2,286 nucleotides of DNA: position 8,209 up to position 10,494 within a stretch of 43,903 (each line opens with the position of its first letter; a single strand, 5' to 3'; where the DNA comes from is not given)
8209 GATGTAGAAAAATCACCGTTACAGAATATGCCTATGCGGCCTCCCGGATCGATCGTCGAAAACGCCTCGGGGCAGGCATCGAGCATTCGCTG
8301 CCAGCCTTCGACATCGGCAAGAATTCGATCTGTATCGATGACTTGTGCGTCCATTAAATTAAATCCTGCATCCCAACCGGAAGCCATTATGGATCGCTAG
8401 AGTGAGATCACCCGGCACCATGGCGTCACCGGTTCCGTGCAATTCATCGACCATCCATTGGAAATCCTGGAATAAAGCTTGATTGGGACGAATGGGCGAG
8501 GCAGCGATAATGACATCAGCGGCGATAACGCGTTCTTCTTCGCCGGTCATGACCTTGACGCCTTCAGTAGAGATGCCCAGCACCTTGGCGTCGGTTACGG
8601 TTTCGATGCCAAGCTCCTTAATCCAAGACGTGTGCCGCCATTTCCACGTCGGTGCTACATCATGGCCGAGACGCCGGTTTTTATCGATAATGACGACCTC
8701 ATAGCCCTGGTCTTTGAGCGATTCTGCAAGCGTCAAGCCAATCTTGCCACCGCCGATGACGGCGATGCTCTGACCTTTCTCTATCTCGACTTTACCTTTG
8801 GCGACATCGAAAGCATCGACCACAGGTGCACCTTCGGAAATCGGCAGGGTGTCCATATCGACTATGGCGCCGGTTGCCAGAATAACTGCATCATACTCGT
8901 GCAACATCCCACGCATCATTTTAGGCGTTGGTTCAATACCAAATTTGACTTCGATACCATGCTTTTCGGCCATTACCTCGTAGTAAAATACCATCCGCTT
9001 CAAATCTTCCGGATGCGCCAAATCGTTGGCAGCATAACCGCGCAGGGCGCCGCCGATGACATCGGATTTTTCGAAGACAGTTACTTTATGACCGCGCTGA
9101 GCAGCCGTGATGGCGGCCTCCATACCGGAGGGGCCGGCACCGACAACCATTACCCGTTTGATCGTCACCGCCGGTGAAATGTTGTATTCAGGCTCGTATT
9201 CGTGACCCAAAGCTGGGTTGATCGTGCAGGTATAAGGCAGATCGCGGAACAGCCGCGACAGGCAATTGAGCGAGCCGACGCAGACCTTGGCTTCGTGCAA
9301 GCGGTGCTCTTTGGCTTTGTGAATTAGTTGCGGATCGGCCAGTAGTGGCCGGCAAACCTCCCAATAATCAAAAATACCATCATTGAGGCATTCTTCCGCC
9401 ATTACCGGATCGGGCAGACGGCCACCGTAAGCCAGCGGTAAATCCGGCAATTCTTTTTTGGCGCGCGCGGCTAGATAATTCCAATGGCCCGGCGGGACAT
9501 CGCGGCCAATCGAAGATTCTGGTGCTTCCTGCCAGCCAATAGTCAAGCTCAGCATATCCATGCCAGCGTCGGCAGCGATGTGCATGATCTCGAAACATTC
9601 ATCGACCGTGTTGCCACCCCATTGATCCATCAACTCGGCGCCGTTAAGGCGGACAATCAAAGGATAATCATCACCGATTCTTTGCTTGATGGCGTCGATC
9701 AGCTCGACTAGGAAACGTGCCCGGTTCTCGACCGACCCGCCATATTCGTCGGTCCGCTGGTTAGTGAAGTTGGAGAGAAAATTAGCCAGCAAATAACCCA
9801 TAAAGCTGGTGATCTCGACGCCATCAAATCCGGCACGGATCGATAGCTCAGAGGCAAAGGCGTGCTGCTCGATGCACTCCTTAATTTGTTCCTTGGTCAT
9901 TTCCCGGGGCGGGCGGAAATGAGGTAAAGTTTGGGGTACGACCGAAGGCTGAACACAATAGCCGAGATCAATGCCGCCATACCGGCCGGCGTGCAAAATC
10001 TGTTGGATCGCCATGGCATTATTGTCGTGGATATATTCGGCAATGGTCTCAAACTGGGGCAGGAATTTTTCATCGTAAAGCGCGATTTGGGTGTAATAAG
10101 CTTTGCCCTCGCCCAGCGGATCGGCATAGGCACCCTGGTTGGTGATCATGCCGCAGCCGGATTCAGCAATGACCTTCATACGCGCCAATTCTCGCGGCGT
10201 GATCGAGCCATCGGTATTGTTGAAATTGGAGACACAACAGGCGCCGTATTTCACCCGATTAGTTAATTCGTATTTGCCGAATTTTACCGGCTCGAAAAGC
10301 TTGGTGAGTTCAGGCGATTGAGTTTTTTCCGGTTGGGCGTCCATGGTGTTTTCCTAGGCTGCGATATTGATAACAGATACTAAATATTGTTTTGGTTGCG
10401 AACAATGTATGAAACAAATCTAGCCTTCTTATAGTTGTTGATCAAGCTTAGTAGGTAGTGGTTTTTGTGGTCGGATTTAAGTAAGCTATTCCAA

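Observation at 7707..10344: Three-gene operon: OYE-FAD oxidoreductase with Cys-to-Ser in its Fe-S motif, an unknown 150-aa protein, and a 59-aa Cys-rich ORF missed by the ORF track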

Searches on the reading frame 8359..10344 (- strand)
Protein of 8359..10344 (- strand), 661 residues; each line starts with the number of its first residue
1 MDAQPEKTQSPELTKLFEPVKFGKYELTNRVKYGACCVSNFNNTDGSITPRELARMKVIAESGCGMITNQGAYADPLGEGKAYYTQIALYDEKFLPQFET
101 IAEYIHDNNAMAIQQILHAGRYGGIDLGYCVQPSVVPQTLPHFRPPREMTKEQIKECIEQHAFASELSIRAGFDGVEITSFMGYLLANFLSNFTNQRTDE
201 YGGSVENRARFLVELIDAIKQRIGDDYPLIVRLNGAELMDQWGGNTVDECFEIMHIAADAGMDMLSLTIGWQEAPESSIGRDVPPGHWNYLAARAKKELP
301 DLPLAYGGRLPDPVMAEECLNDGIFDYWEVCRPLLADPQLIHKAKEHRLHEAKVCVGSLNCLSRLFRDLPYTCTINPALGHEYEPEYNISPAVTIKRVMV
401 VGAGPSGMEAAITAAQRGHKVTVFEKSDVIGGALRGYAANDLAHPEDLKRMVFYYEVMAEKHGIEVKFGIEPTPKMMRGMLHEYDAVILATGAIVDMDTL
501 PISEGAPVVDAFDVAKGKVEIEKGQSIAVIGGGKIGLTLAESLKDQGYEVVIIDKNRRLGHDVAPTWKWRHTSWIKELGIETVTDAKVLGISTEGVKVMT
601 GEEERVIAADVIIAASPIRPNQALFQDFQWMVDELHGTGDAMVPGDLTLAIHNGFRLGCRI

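Call 3: search_protein_families(library=pfam, proteins=[window:8359-10344:-], max_evalue=1)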
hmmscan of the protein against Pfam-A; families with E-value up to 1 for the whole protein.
window:8359-10344:- (661 aa): 37 families (the best 25 are shown)
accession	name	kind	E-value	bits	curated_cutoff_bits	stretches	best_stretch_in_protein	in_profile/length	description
PF00724.26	Oxidored_FMN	-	3.4e-56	191.4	27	1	15-349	1-340/342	NADH:flavin oxidoreductase / NADH oxidase family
PF07992.20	Pyr_redox_2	-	1e-27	97.7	26.1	1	397-628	2-247/291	Pyridine nucleotide-disulphide oxidoreductase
PF13450.12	NAD_binding_8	-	3.8e-18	66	21.9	2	400-443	1-44/68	NAD(P)-binding Rossmann-like domain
PF00070.33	Pyr_redox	-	1.5e-15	57.9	22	2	527-597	2-72/82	Pyridine nucleotide-disulphide oxidoreductase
PF03486.20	HI0933_like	-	2.7e-12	47.1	50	2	397-431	2-36/244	HI0933-like protein Rossmann domain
PF01266.30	DAO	-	3.9e-12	46.8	27.9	2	397-433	1-38/353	FAD dependent oxidoreductase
PF12831.13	FAD_oxidored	-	5.5e-12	46.1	27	1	398-437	2-41/416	FAD dependent oxidoreductase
PF13738.12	Pyr_redox_3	-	1.2e-10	41.6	30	2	393-498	162-272/305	Pyridine nucleotide-disulphide oxidoreductase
PF00890.30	FAD_binding_2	-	3.1e-09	37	20.4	2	398-434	2-38/414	FAD binding domain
PF01494.25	FAD_binding_3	-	7.8e-08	32.4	22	2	527-558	4-35/349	FAD binding domain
PF02737.24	3HCDH_N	-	1.5e-07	31.9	22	2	527-581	2-56/180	3-hydroxyacyl-CoA dehydrogenase, NAD binding domain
PF01262.27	AlaDh_PNT_C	-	2.5e-07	30.8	23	2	393-429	26-62/214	Alanine dehydrogenase/PNT, C-terminal domain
PF02254.24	TrkA_N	-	3.8e-07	30.9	23.8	1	527-558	1-32/116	TrkA-N domain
PF01946.23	Thi4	-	6.2e-07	29.3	26.2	1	397-434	19-57/235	Thi4 family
PF01134.28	GIDA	-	6.7e-07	29.1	22.1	1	398-429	2-34/391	Glucose inhibited division protein A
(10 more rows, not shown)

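Call 4: search_protein_families(library=ncbifam, proteins=[window:8359-10344:-], max_evalue=1)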
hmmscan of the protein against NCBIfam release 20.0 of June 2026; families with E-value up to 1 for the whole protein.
window:8359-10344:- (661 aa): 265 families (the best 25 are shown)
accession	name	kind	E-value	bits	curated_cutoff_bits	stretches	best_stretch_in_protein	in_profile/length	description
TIGR03997.1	mycofact_OYE_2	equivalog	5e-118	395.2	793.15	1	15-660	1-644/645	mycofactocin system FadH/OYE family oxidoreductase 2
NF041087.1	bile_acid_BaiCD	equivalog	1.8e-98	330.3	825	1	14-657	2-638/642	bile acid Fe-S flavoenzyme BaiCD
NF045599.1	bili_reduct_long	exception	2e-88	297.2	750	1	16-661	1-641/641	bilirubin reductase, long form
TIGR03996.1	mycofact_OYE_1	hypoth_equivalog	1.5e-56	192.2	627.9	1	46-654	30-629/633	mycofactocin system FadH/OYE family oxidoreductase 1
NF010047.0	PRK13523.1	equivalog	1.4e-43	149.2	431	1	14-347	3-323/339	NADPH dehydrogenase NamA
NF006101.0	PRK08255.1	equivalog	2.3e-37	128.5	1078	1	10-281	393-672/768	bifunctional salicylyl-CoA 5-hydroxylase/oxidoreductase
NF045592.1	bili_reduct_N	equivalog_domain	2.6e-37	128.8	425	1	15-374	1-361/363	bilirubin reductase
NF007899.0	PRK10605.1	subfamily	1.5e-24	86.9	403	1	14-226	4-229/365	N-ethylmaleimide reductase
NF009410.0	PRK12771.1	subfamily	2.1e-19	69.5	516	2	391-512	134-253/566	NAD(P)-binding protein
TIGR01317.1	GOGAT_sm_gam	subfamily_domain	3.4e-17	62.5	447.7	2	393-498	141-243/485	glutamate synthase small subunit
NF045663.1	diclust_near_Sec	equivalog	1.1e-16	60.1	530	2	396-495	107-201/759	pyridine nucleotide-disulfide oxidoreductase/dicluster-binding protein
NF005560.0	PRK07233.1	equivalog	4e-16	58.9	252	2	397-441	2-46/435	hypothetical protein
TIGR01350.1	lipoamide_DH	equivalog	4e-16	58.8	408.8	2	482-621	130-270/461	dihydrolipoyl dehydrogenase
NF003437.0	PRK04965.1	equivalog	5.7e-16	58.5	392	2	480-628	96-247/378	NADH:flavorubredoxin reductase NorW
TIGR03315.1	Se_ygfK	equivalog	7.3e-16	56.8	835.3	1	396-550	538-693/1012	putative selenate reductase subunit YgfK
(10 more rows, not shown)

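Call 5: search_solved_structures(query=window:8359-10344:-, show_alignments=3)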
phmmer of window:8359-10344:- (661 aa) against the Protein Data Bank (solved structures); distinct sequences matched with E-value up to 0.001: 193 (the best 60 are shown).
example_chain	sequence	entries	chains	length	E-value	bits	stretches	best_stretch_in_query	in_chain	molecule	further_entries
6qkg_A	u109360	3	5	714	7.2e-124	417.8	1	15-661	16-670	NCR A | NCR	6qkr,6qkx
1ps9_A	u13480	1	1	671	6.4e-81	275.8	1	15-547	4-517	2,4-dienoyl-CoA reductase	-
3k30_A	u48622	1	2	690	3e-53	184.4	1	14-656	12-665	Histamine dehydrogenase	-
6de6_A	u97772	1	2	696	1.1e-39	139.5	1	15-560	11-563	Histamine dehydrogenase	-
1djn_A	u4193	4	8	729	4.8e-39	137.5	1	11-553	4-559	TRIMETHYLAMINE DEHYDROGENASE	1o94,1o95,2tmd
1djq_A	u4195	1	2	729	5.9e-38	133.9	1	11-553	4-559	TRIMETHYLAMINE DEHYDROGENASE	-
1z41_A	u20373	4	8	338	5.6e-35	124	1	14-344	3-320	Probable NADH-dependent flavin oxidoreductase yqjM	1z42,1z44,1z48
6l6j_A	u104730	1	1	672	6.8e-32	113.8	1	10-435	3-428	Oxidored_FMN domain-containing protein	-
3krz_A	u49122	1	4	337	1.2e-30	109.7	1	16-341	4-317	NADH:flavin oxidoreductase/NADH oxidase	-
3kru_A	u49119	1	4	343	1.3e-30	109.6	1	16-341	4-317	NADH:flavin oxidoreductase/NADH oxidase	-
9iuv_A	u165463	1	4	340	6.7e-30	107.3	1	14-343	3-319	NADPH dehydrogenase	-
8uaj_A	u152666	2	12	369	7.2e-29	103.8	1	13-341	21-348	NADPH dehydrogenase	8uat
3hf3_A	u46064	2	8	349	1.3e-28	103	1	15-341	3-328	Chromate reductase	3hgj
3gr7_A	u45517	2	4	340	4.1e-28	101.4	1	14-343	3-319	NADPH dehydrogenase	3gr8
7qfx_B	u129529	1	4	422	6.6e-28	100.7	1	7-347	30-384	NADH-dependent flavin oxidoreductase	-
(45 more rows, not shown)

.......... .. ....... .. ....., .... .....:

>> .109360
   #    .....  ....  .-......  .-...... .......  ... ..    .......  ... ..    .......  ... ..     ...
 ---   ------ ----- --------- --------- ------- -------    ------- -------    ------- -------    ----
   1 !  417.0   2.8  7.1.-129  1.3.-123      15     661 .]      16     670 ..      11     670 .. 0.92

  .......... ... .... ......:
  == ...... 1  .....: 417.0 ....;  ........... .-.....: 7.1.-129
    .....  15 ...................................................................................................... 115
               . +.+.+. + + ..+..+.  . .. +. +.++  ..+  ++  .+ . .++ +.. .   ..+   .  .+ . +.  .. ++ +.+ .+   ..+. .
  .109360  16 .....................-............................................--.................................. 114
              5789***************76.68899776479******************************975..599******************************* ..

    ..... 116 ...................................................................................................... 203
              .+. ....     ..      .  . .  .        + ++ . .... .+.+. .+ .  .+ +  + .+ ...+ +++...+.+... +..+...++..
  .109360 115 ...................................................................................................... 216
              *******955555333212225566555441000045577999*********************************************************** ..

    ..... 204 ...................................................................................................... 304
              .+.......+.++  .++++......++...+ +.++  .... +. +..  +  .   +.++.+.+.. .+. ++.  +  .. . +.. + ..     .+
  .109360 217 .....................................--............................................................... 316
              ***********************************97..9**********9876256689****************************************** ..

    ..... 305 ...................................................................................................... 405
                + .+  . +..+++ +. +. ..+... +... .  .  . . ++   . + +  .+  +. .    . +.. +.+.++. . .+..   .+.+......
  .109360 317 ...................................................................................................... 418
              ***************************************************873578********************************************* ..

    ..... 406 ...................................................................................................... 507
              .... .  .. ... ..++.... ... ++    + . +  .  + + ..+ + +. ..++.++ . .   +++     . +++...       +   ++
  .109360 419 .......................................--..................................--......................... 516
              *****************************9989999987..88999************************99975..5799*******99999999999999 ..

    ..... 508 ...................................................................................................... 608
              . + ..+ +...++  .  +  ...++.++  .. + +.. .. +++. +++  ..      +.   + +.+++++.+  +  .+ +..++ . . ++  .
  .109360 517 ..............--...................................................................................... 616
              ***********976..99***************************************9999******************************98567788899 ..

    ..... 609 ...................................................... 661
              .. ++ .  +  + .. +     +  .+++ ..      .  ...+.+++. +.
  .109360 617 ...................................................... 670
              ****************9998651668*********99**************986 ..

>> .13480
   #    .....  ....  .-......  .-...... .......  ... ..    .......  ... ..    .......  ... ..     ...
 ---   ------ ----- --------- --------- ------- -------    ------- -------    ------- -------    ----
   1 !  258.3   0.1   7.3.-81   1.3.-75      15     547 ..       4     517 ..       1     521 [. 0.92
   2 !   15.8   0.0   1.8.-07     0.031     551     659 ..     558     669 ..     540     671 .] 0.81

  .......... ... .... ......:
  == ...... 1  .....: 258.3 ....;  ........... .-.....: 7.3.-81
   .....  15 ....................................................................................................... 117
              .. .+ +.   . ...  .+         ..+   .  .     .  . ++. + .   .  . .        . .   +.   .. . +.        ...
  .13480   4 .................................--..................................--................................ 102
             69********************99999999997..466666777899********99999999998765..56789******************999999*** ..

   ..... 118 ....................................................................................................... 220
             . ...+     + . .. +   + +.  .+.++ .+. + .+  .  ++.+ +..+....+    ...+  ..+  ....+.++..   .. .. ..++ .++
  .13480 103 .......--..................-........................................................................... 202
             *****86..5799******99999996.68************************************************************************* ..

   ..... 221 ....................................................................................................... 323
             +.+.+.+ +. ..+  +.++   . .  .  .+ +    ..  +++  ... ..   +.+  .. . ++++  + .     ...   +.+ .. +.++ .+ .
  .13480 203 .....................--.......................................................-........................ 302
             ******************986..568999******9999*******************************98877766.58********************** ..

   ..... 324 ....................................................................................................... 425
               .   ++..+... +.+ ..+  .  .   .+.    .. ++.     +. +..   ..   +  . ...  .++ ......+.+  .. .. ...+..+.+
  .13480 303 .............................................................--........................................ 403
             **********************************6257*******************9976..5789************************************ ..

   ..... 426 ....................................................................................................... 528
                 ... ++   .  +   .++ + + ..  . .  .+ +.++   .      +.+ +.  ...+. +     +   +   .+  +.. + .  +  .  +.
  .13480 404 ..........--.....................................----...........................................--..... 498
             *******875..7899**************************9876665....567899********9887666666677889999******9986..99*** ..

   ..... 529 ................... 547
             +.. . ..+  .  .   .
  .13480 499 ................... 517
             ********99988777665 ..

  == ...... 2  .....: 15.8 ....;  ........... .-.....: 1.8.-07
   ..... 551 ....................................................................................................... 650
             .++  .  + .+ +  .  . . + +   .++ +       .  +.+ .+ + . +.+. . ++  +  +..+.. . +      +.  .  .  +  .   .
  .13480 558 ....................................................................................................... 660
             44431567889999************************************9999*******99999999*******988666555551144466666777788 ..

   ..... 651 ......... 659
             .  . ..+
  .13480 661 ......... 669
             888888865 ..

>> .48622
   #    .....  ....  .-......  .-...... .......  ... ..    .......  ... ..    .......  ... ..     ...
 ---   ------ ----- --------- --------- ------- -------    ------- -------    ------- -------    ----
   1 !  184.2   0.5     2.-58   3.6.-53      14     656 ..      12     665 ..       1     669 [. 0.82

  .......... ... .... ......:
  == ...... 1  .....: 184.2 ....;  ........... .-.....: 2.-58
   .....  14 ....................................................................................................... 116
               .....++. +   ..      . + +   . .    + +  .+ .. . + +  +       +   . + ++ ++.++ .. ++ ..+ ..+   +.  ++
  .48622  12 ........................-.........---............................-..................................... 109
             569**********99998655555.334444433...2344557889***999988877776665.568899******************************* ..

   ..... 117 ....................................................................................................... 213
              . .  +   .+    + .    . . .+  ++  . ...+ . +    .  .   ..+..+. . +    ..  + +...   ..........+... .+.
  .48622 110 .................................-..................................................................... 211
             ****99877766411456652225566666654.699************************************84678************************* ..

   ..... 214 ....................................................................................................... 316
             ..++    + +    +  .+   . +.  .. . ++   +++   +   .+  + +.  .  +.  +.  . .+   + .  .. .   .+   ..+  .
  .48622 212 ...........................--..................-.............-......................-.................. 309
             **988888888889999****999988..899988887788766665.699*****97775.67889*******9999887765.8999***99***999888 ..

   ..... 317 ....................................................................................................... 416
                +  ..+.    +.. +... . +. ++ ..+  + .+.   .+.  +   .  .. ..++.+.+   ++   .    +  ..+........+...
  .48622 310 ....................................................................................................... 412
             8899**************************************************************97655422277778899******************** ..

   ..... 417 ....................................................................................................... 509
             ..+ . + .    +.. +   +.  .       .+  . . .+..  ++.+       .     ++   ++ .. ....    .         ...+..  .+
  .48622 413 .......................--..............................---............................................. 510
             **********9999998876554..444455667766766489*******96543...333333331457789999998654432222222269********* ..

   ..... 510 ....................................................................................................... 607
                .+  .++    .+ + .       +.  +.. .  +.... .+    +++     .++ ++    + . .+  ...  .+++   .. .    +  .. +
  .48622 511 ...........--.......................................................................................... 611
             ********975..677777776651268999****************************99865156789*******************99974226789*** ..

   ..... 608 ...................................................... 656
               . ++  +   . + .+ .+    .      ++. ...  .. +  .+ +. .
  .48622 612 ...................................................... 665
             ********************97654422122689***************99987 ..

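Call 41: search_protein_representatives(protein=window:8359-10344:-)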
Query: 661 residues. Proteins with E-value up to 0.001 (for the whole library): 25619; up to 1e-10: 12907; up to 1e-30: 3661. The best 150 are listed.
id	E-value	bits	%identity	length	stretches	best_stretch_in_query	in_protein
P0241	1.1e-284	962.4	63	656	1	12-661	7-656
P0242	1.2e-179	615.3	51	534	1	65-588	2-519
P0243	3.8e-176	603.8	46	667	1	14-661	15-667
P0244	2.0e-173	594.8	45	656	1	14-661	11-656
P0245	1.9e-154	532.1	59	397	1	264-661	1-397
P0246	6.3e-137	474.2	69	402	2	56-321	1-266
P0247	2.8e-134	465.4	38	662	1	13-661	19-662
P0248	2.2e-121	422.8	38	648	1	16-660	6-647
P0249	3.2e-113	395.8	36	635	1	15-659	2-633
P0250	1.2e-111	390.7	70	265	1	11-274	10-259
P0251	9.2e-109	381.1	38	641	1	13-658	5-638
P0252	4.5e-107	375.5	67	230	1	255-483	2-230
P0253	1.7e-104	367.0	34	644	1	12-659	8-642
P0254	3.6e-104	365.9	74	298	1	12-222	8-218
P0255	5.0e-103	362.1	35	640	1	16-658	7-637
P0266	4.4e-94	332.6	43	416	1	141-533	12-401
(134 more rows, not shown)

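Call 43: find_encoding_contigs(protein=P0243, flank=6000, max_places=3)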
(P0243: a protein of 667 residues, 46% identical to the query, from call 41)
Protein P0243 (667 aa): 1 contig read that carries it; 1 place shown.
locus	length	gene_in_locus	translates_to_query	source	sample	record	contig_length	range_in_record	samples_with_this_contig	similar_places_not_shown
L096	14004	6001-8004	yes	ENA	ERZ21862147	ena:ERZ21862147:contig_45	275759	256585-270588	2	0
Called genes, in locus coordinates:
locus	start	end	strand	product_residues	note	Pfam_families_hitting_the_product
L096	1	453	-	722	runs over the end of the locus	PF13433:Peripla_BP_5, PF13458:Peripla_BP_6, PF00989:PAS, PF08448:PAS_4 (weak), PF13188:PAS_8, PF13426:PAS_9, PF08447:PAS_3 (faint), PF00990:GGDEF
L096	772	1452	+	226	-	PF00392:GntR, PF07729:FCD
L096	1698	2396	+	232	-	PF03480:DctP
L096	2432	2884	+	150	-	PF06808:DctM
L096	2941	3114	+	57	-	-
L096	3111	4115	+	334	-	PF00109:ketoacyl-synt (weak), PF22691:Thiolase_C_1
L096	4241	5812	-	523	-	PF00158:Sigma54_activat, PF14532:Sigma54_activ_2, PF07728:AAA_5 (weak), PF25601:AAA_lid_14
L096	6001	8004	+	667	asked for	PF00724:Oxidored_FMN, PF07992:Pyr_redox_2 (weak), PF03486:HI0933_like (weak), PF07992:Pyr_redox_2, PF00070:Pyr_redox (weak), PF00890:FAD_binding_2 (weak), PF01134:GIDA (weak), PF12831:FAD_oxidored, +5 more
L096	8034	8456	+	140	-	PF00903:Glyoxalase, PF13669:Glyoxalase_4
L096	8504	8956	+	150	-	PF13669:Glyoxalase_4 (faint)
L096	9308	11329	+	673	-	PF00501:AMP-binding, PF13193:AMP-binding_C, PF02036:SCP2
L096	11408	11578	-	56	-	-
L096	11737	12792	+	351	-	PF10343:Q_salvage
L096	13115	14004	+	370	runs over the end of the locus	PF00266:Aminotran_5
